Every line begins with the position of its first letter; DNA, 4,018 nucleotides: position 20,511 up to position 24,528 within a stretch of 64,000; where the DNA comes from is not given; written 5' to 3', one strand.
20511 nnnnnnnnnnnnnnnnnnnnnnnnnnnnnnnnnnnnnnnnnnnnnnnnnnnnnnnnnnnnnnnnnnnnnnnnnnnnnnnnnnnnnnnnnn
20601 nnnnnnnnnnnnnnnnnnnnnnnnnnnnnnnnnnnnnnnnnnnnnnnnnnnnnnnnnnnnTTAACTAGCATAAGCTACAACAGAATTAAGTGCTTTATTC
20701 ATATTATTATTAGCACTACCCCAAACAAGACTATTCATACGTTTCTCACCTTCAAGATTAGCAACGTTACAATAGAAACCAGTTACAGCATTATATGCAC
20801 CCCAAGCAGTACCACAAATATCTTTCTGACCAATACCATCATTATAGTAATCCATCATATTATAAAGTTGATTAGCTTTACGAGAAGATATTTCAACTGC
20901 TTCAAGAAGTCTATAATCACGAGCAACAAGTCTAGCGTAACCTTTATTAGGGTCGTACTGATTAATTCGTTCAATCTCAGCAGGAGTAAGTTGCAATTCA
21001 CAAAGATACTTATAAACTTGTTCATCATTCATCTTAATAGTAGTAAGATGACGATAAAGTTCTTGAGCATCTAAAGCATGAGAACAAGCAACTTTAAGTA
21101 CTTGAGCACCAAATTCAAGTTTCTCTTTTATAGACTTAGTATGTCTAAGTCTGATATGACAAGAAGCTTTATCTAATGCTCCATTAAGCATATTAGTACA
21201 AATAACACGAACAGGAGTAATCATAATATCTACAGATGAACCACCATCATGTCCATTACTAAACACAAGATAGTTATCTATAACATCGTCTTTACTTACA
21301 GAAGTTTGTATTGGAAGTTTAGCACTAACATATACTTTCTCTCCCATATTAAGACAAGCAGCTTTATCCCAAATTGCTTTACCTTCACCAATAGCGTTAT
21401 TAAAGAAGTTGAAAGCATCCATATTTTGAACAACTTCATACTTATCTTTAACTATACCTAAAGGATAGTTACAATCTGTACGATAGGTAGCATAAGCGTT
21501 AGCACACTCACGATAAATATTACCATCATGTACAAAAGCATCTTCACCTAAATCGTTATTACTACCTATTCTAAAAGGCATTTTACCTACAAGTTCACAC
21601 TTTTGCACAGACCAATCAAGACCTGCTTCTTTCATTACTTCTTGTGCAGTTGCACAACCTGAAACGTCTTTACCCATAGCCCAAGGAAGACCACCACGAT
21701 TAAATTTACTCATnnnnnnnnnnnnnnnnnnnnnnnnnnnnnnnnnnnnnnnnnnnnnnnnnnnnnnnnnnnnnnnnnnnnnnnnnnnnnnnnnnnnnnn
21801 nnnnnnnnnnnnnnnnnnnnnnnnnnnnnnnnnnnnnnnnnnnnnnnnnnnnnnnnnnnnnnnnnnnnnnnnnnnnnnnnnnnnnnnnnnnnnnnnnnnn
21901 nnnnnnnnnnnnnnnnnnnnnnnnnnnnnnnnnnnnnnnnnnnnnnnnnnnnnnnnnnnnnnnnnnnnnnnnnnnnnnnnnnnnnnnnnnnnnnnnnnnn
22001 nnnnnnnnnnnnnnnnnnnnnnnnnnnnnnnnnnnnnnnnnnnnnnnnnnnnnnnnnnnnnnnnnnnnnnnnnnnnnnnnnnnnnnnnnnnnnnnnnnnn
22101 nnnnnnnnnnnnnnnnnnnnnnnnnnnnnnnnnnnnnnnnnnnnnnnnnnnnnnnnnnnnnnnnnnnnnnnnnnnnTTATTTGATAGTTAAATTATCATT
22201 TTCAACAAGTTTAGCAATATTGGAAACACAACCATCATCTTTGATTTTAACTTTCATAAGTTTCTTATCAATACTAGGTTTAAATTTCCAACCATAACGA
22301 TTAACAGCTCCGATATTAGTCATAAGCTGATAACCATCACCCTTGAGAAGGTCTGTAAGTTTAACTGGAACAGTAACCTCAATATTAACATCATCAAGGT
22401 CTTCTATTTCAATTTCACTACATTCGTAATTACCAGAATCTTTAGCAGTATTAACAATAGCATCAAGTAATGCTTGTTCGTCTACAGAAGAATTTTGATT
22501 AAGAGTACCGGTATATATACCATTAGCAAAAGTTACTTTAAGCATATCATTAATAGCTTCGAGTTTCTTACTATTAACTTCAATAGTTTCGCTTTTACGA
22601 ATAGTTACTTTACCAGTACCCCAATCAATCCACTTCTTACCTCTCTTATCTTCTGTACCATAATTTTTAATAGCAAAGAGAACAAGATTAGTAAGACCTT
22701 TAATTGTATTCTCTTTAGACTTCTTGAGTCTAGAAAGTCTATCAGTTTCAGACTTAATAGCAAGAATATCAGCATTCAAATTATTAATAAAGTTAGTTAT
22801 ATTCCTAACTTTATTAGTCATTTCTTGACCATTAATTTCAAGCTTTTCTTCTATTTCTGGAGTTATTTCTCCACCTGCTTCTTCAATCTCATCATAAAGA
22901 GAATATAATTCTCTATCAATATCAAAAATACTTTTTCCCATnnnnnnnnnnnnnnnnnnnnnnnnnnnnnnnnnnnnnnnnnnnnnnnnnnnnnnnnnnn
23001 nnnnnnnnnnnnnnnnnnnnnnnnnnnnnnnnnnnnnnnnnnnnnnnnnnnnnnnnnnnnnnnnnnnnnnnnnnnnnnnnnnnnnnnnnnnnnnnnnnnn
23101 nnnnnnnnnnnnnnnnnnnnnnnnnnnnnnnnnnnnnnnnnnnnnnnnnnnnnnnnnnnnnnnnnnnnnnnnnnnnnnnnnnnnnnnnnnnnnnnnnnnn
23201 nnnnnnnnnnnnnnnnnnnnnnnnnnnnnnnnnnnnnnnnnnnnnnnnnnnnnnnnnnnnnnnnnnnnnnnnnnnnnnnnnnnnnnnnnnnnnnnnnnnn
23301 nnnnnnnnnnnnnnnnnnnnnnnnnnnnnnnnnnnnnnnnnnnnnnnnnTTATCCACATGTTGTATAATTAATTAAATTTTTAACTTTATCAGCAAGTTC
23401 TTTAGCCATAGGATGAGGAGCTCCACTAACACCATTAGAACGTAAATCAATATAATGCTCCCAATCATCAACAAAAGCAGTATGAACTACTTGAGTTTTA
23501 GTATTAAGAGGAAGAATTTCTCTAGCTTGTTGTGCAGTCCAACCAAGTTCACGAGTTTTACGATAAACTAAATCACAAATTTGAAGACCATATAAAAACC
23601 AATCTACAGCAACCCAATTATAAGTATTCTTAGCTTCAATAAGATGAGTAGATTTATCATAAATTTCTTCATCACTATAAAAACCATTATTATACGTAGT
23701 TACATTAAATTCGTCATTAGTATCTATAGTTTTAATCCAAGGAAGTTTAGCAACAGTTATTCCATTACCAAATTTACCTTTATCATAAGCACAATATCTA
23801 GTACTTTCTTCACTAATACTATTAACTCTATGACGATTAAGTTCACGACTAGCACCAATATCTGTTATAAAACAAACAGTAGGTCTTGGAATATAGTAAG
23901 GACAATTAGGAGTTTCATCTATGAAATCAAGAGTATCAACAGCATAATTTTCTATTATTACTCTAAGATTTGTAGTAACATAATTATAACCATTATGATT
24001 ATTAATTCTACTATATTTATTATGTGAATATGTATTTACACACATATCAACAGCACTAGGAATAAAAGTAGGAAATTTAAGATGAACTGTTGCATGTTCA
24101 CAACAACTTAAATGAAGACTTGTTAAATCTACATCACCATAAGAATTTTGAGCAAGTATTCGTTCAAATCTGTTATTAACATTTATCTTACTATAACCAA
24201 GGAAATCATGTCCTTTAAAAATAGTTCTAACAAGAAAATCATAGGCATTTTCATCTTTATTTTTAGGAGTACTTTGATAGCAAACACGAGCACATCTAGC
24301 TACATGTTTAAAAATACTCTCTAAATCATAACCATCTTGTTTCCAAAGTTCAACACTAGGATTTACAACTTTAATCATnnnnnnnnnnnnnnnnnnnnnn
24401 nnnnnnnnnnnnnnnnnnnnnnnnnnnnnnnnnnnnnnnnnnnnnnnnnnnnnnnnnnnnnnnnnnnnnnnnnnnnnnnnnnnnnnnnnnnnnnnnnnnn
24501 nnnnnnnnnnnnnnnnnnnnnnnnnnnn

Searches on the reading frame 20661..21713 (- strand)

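Call 60: search_protein_families(library=pfam, proteins=[window:20661-21713:-], max_evalue=0.001)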
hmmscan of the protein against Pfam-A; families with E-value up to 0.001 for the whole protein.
window:20661-21713:- (350 aa): 1 family
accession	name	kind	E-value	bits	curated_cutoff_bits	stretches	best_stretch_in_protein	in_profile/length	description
PF06067.16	DUF932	-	3.2e-41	142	23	1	84-324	1-216/227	Domain of unknown function (DUF932)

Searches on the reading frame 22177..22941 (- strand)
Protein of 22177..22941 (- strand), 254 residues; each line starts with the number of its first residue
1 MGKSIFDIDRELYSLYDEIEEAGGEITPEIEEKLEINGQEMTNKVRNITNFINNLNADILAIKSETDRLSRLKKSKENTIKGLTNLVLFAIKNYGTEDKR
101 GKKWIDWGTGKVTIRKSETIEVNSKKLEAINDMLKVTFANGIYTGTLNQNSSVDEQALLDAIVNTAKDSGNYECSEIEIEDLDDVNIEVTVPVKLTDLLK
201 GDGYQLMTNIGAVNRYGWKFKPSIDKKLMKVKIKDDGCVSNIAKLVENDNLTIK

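Call 60: search_protein_families(library=pfam, proteins=[window:22177-22941:-], max_evalue=0.001)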
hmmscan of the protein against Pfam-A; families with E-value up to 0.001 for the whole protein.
window:22177-22941:- (254 aa): 1 family
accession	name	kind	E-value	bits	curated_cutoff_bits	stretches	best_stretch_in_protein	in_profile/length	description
PF05565.16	Sipho_Gp157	-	2.8e-13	50.7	28.6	1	5-129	2-119/162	Siphovirus Gp157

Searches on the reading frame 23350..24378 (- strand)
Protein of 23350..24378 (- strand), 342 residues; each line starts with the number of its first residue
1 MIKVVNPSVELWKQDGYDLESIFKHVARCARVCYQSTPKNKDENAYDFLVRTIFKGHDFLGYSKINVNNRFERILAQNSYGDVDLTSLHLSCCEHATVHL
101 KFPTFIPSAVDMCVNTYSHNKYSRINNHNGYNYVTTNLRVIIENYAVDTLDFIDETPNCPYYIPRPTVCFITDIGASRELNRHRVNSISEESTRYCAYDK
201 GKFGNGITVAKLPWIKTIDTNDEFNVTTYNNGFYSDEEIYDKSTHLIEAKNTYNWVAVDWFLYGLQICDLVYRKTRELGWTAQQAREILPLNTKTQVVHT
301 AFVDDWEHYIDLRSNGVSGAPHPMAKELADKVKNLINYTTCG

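Call 60: search_protein_families(library=pfam, proteins=[window:23350-24378:-], max_evalue=0.001)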
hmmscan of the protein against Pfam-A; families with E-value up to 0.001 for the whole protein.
window:23350-24378:- (342 aa): 1 family
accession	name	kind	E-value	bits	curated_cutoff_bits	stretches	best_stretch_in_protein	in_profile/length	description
PF02511.20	Thy1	-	7.4e-16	58.9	24.8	1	172-314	66-166/191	Thymidylate synthase complementing protein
